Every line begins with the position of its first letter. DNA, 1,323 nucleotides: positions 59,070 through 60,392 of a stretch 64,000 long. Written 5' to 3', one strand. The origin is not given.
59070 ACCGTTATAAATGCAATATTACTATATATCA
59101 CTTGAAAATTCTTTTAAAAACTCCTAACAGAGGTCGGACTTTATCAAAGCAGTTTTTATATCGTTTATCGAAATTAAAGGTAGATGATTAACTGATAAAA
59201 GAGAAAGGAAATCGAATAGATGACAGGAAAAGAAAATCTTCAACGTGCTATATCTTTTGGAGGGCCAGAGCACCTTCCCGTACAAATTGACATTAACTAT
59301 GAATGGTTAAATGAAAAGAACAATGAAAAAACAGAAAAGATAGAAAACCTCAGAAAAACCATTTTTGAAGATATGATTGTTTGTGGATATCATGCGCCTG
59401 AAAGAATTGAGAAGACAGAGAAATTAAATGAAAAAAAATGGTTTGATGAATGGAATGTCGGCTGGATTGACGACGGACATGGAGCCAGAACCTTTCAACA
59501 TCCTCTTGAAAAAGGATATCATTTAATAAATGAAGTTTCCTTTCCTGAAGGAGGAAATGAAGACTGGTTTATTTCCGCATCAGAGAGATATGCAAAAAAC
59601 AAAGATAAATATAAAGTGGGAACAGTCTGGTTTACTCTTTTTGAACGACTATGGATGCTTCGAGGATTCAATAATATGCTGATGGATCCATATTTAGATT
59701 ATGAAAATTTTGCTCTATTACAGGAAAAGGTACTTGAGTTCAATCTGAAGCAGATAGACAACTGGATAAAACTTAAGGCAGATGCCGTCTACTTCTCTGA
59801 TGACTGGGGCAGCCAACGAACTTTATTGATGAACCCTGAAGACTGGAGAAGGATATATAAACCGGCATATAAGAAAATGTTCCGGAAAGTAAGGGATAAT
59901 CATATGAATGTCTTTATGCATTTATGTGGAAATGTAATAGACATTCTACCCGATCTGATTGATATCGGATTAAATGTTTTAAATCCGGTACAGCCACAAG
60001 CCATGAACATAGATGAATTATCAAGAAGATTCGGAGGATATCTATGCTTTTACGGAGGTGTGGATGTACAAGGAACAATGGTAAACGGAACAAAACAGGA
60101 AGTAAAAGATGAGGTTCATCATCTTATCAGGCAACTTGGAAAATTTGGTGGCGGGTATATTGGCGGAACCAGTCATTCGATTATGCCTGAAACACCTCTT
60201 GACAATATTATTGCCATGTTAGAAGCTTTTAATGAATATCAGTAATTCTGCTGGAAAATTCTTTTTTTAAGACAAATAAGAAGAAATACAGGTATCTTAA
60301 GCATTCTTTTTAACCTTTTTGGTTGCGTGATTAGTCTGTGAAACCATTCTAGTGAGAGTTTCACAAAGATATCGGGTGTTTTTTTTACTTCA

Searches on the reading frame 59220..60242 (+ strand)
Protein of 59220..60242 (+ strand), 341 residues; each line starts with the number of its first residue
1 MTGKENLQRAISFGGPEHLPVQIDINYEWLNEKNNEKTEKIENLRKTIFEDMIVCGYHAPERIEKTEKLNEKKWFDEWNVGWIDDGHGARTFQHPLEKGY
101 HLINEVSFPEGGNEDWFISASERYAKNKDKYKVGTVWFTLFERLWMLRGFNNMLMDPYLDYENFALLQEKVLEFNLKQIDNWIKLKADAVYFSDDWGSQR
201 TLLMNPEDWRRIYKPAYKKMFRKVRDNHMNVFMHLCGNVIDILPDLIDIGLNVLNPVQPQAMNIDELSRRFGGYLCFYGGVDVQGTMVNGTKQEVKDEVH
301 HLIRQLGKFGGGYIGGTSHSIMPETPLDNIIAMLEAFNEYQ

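Call 71: search_protein_families(library=pfam, proteins=[window:59220-60242:+], max_evalue=0.00001)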
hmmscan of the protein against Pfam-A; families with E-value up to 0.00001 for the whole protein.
window:59220-60242:+ (341 aa): 1 family
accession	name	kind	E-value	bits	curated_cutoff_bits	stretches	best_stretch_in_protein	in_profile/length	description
PF01208.23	URO-D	-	1.1e-25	90.9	23.9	1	147-340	159-346/346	Uroporphyrinogen decarboxylase (URO-D)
